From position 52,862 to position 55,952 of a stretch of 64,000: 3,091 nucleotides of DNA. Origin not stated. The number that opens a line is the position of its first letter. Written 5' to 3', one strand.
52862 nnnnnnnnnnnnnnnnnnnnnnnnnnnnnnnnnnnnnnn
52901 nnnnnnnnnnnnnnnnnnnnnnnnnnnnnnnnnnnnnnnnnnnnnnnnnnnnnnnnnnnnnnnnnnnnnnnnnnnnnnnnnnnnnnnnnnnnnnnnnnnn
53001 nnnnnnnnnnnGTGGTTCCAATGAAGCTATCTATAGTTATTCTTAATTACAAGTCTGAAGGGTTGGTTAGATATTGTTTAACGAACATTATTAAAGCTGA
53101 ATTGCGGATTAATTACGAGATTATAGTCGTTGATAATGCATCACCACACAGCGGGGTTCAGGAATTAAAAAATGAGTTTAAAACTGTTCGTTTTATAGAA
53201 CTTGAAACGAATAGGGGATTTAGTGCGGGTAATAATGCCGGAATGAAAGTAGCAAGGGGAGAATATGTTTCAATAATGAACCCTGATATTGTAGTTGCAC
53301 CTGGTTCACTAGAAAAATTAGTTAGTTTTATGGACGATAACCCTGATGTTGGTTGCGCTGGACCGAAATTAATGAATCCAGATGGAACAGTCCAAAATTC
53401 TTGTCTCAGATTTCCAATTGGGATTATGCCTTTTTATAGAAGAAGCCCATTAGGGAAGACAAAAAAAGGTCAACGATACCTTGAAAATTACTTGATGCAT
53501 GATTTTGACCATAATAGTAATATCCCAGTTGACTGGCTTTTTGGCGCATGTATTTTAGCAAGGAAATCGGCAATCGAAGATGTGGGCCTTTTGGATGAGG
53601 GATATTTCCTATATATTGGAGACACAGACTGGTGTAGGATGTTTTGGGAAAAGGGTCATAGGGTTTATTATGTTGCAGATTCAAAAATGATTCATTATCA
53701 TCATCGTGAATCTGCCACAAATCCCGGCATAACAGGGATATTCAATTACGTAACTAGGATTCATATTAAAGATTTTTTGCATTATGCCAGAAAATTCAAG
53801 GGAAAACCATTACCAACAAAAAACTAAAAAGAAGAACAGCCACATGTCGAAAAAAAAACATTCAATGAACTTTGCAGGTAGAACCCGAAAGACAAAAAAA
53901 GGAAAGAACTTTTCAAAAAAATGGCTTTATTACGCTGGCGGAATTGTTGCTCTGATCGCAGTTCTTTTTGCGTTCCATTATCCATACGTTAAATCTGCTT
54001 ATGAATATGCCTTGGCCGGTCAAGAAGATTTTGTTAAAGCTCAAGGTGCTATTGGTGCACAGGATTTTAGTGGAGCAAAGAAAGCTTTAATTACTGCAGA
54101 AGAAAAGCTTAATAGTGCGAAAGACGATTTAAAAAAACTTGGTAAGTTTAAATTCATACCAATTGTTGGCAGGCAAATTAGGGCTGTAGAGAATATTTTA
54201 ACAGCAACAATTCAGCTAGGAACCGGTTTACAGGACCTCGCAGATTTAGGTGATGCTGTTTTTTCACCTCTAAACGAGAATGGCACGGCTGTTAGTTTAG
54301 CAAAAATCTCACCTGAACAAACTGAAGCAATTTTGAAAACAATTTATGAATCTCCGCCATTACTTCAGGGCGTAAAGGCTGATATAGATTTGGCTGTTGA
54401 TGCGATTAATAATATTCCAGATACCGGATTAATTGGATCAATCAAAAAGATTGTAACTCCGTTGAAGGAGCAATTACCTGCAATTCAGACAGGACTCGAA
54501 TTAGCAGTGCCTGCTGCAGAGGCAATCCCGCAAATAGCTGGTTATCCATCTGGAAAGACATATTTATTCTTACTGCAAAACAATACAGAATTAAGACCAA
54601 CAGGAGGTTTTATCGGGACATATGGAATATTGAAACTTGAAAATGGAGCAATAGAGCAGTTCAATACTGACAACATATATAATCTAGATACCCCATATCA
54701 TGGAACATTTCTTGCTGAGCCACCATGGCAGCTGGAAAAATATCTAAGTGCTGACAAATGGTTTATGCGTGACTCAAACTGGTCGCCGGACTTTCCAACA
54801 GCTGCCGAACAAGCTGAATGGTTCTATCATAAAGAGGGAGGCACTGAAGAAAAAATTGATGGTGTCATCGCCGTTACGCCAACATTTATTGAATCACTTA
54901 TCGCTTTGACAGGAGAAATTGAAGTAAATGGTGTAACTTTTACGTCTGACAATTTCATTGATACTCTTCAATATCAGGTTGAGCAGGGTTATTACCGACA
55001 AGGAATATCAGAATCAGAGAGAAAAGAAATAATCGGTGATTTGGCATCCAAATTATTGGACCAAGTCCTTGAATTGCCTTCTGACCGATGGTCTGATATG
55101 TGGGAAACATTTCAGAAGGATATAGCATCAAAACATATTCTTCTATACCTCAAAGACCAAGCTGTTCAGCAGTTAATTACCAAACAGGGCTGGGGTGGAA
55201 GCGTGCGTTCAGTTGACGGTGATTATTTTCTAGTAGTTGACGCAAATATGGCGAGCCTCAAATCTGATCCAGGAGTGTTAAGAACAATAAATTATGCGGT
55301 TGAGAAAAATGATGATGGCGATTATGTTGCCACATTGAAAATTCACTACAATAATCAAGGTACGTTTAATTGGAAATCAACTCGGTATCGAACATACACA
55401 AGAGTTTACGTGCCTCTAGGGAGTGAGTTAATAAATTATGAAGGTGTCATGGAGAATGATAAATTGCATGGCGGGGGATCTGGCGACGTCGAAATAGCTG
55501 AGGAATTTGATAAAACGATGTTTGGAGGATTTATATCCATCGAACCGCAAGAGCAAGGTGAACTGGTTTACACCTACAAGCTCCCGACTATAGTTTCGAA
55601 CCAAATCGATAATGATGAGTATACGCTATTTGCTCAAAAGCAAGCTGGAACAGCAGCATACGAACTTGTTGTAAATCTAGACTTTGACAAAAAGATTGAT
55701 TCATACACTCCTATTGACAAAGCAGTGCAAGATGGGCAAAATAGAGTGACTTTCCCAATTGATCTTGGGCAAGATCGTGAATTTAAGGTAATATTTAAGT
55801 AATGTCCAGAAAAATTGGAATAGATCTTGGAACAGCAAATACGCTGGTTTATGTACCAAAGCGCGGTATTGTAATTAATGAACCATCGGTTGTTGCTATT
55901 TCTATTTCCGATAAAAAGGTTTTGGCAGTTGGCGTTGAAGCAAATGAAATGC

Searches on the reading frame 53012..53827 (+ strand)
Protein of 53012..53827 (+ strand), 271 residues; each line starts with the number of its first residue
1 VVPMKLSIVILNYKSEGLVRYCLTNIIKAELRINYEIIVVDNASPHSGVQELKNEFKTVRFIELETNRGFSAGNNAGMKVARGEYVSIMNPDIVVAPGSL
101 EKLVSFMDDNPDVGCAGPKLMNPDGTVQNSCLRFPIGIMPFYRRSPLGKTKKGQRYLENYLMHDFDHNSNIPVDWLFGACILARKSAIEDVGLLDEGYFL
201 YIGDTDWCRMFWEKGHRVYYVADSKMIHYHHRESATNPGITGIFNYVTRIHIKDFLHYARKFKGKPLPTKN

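Call 6: search_protein_families(library=pfam, proteins=[window:53012-53827:+])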
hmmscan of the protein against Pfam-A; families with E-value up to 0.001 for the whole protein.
window:53012-53827:+ (271 aa): 4 families
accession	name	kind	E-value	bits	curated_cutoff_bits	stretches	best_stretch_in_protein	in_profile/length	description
PF00535.33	Glycos_transf_2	-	2.5e-23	83.3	23.3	1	7-161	1-149/168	Glycosyl transferase family 2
PF13641.12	Glyco_tranf_2_3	-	1.1e-14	55.4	27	1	6-234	3-217/230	Glycosyltransferase like family 2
PF13632.12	Glyco_trans_2_3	-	7.2e-05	23.1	27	0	86-231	2-125/198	Glycosyl transferase family group 2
PF10111.15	Glyco_tranf_2_2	-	0.00023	21.2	27.3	1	32-106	27-105/276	Glycosyltransferase like family 2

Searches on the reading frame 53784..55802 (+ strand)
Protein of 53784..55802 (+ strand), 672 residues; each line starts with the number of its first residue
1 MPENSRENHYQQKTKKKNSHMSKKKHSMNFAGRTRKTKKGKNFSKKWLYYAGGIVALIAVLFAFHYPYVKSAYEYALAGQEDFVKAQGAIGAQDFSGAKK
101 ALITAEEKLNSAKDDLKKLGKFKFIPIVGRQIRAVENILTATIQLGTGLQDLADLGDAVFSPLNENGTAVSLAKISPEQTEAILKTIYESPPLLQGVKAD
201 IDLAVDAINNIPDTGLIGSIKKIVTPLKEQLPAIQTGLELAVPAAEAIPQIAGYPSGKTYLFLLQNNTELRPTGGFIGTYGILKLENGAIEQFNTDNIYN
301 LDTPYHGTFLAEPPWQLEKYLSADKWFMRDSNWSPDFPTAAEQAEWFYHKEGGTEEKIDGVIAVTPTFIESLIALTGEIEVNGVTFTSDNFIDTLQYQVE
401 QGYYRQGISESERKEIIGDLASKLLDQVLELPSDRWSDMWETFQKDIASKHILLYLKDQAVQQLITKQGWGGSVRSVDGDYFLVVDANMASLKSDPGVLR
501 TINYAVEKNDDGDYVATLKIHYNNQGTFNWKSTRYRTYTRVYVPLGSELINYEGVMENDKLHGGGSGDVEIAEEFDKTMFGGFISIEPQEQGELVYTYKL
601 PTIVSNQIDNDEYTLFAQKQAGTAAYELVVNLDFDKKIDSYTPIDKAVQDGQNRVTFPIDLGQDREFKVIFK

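Call 6: search_protein_families(library=pfam, proteins=[window:53784-55802:+])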
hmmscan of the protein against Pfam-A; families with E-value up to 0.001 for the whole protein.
window:53784-55802:+ (672 aa): 1 family
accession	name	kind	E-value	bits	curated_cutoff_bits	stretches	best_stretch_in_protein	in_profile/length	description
PF13196.11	DUF4012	-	2.2e-34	119.5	28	1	258-398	4-142/144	Protein of unknown function (DUF4012)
